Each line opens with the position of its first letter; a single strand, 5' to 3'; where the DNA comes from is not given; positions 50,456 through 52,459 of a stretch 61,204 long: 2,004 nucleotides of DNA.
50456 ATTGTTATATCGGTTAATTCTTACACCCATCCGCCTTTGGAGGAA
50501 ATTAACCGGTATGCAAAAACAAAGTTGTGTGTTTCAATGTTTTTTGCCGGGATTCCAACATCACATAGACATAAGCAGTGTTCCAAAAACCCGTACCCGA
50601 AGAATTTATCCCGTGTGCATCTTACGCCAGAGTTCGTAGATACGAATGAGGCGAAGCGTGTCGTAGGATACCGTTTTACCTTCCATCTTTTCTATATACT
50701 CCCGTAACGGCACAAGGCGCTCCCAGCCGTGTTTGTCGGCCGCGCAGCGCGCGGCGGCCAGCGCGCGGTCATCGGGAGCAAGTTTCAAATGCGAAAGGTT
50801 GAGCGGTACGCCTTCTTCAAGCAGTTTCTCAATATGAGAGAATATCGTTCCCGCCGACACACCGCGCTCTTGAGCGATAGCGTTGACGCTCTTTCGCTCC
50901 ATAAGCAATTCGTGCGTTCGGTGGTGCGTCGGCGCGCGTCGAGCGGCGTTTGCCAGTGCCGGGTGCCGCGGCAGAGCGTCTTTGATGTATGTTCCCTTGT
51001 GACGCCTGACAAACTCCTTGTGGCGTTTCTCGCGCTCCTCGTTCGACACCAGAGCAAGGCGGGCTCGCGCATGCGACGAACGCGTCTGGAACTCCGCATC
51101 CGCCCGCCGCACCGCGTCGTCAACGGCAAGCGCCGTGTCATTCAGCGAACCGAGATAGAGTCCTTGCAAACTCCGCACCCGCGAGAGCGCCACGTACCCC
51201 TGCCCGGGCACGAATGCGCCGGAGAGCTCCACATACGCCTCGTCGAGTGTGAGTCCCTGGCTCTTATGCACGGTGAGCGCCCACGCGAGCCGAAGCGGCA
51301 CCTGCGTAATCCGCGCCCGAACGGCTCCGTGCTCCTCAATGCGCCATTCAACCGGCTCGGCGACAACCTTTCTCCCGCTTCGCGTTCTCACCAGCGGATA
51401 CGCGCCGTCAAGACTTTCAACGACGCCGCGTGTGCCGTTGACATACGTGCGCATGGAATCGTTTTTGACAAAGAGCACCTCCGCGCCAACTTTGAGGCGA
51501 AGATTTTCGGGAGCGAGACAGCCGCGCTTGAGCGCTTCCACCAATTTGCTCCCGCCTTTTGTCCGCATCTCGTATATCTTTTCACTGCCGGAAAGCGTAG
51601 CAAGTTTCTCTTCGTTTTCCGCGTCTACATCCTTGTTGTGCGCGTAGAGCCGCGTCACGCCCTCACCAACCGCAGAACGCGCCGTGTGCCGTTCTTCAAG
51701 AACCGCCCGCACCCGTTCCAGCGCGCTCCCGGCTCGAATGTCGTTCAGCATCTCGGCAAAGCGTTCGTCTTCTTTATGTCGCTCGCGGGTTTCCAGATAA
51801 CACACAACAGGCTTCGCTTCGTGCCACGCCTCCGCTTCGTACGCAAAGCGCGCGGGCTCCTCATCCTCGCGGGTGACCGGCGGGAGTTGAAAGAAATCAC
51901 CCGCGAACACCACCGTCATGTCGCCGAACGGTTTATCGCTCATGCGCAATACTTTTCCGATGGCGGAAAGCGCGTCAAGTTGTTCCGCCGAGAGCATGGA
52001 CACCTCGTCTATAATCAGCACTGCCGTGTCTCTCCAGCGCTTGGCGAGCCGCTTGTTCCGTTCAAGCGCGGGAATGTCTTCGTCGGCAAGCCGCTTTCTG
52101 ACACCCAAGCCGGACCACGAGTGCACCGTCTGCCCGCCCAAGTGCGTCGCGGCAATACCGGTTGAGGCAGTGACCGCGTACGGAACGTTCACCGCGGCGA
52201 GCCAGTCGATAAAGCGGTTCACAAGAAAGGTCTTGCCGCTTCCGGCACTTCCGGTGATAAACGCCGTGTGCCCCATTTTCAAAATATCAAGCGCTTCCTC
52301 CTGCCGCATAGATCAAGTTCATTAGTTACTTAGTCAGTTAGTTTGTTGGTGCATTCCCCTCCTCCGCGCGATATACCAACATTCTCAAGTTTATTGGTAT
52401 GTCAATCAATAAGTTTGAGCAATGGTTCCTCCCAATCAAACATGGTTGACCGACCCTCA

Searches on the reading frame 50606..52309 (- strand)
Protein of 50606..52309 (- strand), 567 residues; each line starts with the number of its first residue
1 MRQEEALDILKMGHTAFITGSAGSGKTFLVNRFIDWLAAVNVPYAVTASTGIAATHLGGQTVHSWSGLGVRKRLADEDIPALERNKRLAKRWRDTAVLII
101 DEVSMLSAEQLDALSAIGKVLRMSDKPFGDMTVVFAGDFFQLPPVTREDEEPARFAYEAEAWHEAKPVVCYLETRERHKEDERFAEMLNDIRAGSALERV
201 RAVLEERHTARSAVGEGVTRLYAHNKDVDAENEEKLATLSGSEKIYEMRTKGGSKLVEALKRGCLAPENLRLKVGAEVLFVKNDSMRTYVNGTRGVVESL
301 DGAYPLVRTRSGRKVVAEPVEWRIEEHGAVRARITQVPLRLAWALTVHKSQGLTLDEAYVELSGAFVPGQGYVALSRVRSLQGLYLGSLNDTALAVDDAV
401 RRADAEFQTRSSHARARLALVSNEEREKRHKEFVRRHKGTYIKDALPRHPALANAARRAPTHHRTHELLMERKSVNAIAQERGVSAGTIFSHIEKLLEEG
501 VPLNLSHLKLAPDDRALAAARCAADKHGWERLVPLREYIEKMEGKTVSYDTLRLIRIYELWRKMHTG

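Call 8: search_protein_families(library=pfam, proteins=[window:50606-52309:-])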
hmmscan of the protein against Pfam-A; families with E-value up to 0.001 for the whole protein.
window:50606-52309:- (567 aa): 7 families
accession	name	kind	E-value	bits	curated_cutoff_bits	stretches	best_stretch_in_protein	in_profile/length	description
PF05970.20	PIF1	-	3.9e-37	128.4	25.9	1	11-196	20-217/223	PIF1-like helicase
PF14493.12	HTH_40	-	4.4e-13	49.8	27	1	461-555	1-88/89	Helix-turn-helix domain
PF13245.12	AAA_19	-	1.2e-12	48.6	25.1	1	3-146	1-133/134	AAA domain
PF13604.12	AAA_30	-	1.7e-12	47.9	27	1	3-200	6-177/191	AAA domain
PF13401.12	AAA_22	-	9.5e-08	32.9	27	1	17-137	9-122/130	AAA domain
PF21530.3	Pif1_2B_dom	-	2.3e-07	30.8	23.9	1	256-299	2-46/47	DNA helicase Pif1, 2B domain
PF01443.25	Viral_helicase1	-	0.00066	20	21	0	18-70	3-55/228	Viral superfamily 1 RNA helicase core domain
